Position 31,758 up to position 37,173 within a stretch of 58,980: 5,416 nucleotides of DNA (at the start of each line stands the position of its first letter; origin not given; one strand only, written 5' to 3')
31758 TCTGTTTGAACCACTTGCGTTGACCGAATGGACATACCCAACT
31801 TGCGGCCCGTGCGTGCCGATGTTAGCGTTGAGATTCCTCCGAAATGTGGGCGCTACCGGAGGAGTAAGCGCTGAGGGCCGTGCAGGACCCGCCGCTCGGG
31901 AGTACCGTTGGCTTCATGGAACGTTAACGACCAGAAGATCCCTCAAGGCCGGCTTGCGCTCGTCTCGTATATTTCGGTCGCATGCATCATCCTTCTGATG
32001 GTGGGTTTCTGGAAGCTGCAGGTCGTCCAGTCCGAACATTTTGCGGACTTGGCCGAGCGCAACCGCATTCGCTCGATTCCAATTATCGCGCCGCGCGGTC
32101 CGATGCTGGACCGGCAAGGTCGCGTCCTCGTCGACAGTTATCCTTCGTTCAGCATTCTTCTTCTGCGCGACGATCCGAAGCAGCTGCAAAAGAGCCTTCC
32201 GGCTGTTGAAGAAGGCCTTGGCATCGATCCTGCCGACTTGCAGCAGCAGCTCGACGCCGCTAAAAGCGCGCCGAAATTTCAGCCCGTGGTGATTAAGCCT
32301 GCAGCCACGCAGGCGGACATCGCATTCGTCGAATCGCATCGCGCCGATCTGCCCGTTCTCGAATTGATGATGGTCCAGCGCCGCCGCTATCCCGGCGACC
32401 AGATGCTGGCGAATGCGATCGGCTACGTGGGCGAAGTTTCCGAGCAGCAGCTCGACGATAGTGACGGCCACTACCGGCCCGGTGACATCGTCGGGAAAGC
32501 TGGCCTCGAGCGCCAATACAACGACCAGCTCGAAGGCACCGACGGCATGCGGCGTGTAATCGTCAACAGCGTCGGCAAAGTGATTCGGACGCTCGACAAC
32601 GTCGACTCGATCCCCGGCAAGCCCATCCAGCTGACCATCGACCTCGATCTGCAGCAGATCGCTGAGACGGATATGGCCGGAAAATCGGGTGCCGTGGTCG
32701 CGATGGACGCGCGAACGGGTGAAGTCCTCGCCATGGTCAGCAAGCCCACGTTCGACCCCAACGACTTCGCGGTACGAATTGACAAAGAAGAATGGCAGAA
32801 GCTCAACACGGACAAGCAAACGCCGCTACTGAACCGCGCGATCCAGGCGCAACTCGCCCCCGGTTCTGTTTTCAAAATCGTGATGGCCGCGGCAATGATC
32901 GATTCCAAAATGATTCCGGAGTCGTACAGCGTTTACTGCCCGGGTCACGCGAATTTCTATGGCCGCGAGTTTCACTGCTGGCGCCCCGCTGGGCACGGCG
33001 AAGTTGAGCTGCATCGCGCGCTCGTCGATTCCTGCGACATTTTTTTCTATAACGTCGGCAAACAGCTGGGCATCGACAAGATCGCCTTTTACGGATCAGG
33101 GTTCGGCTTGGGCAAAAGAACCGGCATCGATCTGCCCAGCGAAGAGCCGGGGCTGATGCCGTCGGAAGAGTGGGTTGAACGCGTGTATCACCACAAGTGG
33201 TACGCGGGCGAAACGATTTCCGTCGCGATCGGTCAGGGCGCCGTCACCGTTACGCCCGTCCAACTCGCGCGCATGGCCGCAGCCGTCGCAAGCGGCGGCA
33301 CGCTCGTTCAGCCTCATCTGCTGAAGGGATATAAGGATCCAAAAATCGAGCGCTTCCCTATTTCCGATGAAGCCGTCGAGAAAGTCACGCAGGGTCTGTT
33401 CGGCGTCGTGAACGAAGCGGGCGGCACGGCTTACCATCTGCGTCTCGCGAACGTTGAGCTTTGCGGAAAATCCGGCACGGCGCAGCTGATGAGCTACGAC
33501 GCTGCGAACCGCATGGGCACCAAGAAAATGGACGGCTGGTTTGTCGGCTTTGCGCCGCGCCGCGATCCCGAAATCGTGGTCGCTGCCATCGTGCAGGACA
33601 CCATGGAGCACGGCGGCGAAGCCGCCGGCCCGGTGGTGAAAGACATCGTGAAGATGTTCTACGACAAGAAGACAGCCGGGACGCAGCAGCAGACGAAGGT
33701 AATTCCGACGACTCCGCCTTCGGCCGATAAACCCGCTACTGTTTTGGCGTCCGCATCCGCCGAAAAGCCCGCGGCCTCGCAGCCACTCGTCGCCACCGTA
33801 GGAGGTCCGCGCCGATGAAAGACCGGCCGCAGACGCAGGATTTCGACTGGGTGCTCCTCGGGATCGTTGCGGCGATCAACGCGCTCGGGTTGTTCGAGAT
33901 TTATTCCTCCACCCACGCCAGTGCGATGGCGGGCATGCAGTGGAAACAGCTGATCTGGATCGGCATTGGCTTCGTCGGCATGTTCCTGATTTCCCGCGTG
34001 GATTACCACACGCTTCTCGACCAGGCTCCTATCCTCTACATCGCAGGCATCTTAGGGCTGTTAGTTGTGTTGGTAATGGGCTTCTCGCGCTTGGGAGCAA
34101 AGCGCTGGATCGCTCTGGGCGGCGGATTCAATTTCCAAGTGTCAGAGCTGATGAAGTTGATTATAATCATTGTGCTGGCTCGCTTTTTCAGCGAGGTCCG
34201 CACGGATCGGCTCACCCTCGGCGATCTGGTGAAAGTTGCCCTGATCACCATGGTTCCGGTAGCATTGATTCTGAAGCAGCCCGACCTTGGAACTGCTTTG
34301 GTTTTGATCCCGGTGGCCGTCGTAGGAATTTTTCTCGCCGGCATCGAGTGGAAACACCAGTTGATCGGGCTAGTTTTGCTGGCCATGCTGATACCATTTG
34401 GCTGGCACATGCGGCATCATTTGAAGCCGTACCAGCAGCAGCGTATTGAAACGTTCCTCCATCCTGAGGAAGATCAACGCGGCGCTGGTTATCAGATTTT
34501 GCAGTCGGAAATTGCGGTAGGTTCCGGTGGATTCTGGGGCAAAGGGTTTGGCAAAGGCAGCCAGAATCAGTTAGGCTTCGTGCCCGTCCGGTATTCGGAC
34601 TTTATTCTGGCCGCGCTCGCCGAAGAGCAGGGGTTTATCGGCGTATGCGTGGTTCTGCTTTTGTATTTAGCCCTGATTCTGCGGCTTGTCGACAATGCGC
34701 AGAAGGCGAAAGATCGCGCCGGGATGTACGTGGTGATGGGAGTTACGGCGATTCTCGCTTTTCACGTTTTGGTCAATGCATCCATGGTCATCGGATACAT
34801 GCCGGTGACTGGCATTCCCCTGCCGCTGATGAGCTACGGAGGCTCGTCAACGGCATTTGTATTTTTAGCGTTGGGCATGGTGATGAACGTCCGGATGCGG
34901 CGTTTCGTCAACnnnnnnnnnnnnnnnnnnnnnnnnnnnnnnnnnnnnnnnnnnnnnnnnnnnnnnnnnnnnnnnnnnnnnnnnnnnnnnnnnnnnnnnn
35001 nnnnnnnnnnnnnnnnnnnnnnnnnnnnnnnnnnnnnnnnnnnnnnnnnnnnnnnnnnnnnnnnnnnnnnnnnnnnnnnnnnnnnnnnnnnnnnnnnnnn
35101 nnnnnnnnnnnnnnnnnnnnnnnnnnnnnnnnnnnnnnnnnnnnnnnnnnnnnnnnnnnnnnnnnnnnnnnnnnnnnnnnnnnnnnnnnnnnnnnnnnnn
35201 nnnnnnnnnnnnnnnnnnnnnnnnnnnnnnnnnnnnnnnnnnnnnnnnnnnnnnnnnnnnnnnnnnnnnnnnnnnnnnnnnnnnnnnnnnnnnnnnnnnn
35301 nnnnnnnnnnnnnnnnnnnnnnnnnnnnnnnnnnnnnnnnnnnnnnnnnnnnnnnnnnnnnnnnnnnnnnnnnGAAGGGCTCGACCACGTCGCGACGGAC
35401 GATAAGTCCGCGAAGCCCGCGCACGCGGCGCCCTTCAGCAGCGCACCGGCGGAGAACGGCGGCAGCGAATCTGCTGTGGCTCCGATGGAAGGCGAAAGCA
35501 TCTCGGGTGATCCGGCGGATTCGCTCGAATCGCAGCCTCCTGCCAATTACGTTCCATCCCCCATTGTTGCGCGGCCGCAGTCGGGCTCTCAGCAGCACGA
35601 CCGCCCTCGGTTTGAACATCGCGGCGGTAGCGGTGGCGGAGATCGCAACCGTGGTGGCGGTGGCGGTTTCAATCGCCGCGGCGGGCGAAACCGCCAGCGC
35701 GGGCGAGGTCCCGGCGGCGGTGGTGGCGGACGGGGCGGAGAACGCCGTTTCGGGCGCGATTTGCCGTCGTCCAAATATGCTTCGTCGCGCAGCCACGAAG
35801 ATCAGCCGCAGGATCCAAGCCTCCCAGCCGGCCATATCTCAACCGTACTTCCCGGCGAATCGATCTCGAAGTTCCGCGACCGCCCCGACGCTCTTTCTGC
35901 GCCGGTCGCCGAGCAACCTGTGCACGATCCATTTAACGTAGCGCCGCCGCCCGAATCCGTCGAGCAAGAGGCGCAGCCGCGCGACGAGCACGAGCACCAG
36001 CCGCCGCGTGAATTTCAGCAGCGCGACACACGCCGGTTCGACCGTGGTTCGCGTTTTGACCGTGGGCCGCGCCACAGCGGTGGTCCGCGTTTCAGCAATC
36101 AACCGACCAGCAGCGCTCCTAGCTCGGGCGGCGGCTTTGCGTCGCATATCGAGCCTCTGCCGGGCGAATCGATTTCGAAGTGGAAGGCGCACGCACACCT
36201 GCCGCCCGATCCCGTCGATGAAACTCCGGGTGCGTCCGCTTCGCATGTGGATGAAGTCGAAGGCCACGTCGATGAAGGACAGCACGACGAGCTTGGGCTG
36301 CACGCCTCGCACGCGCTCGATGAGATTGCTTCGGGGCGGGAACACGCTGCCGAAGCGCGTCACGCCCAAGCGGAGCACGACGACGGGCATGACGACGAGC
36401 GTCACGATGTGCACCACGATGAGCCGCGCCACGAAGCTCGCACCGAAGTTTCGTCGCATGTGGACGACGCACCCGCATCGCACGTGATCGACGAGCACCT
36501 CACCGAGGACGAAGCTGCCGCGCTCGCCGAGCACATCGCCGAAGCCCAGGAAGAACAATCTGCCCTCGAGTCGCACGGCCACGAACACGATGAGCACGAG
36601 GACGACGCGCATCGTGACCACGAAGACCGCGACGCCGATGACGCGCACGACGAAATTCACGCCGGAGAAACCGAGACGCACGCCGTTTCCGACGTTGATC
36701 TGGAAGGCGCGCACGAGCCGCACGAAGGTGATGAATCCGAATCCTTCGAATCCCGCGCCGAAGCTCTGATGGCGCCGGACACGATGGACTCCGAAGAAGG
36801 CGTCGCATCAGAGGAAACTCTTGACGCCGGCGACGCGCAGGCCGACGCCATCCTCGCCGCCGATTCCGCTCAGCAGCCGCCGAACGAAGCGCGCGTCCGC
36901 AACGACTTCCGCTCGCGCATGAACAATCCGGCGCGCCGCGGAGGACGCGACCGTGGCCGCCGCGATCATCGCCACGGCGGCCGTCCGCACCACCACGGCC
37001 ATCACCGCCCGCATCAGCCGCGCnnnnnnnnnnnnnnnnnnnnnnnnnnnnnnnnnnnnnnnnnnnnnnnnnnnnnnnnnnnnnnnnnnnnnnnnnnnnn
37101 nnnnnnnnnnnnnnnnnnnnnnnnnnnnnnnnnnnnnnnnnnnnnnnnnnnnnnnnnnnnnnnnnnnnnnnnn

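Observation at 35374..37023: RNase G/E homologue has a ~550-aa low-complexity insertion splitting its S1 RNA-binding domain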

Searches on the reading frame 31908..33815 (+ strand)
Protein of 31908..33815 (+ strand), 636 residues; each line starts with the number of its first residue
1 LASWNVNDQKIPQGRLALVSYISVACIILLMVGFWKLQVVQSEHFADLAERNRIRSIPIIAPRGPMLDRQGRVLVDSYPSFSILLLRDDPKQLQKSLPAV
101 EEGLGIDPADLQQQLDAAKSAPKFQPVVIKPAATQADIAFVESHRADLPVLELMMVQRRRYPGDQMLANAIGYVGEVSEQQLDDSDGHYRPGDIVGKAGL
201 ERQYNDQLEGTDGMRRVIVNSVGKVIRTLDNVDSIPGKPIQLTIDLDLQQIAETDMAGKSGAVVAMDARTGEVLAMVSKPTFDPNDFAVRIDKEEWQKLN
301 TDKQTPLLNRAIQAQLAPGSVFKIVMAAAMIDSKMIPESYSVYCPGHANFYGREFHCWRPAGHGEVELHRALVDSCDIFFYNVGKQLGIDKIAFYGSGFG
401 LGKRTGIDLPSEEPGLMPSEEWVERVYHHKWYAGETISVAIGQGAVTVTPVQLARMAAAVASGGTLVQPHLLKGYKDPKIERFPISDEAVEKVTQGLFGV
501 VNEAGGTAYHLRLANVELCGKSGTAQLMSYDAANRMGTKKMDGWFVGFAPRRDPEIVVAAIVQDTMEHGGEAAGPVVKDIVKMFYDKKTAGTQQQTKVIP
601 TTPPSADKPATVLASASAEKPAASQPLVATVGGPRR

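Call 26: search_protein_families(library=pfam, proteins=[window:31908-33815:+], max_evalue=0.00001)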
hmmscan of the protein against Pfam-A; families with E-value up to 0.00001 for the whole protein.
window:31908-33815:+ (636 aa): 2 families
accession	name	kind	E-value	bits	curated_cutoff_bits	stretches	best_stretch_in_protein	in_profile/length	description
PF00905.27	Transpeptidase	-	1.1e-72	245.2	22.1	1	261-581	1-298/299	Penicillin binding protein transpeptidase domain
PF03717.20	PBP_dimer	-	3.7e-37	128.9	24.4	1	59-229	2-179/180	Penicillin-binding Protein dimerisation domain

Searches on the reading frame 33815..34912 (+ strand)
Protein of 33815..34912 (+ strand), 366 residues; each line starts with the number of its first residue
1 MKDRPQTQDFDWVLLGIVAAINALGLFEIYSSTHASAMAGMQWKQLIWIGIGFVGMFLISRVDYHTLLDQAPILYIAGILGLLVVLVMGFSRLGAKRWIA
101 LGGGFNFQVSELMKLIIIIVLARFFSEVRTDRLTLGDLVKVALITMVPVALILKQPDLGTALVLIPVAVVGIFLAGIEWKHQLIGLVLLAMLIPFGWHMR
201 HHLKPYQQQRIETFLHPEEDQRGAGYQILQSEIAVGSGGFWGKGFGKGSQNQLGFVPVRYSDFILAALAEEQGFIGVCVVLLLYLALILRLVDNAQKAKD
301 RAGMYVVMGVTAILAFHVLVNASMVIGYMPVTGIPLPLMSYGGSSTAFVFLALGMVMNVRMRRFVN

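Call 26: search_protein_families(library=pfam, proteins=[window:33815-34912:+], max_evalue=0.00001)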
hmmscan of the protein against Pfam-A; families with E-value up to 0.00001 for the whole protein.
window:33815-34912:+ (366 aa): 1 family
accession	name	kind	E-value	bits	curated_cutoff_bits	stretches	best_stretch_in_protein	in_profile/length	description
PF01098.24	FTSW_RODA_SPOVE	-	2.3e-91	306.9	26.4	1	14-362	4-353/356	Cell cycle protein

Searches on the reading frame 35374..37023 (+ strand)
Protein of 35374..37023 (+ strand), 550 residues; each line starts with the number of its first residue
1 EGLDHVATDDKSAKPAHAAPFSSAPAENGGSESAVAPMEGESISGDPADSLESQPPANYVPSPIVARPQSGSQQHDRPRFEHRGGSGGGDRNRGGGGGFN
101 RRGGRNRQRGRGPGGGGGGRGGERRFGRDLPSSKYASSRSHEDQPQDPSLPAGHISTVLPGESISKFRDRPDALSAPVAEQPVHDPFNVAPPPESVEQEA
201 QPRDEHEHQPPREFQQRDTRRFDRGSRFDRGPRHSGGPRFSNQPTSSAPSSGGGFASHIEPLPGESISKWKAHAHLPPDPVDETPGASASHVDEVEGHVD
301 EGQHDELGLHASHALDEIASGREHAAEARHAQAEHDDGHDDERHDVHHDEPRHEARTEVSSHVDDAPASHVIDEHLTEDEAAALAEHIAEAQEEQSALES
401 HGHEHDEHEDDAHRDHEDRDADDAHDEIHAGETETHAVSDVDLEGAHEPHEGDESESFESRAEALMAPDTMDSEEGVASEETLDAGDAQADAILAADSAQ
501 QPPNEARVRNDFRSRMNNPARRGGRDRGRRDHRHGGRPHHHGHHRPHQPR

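Call 56: search_protein_families(library=pfam, proteins=[window:35374-37023:+], max_evalue=5)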
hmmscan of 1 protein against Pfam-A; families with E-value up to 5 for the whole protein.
window:35374-37023:+ (550 aa): 0 families
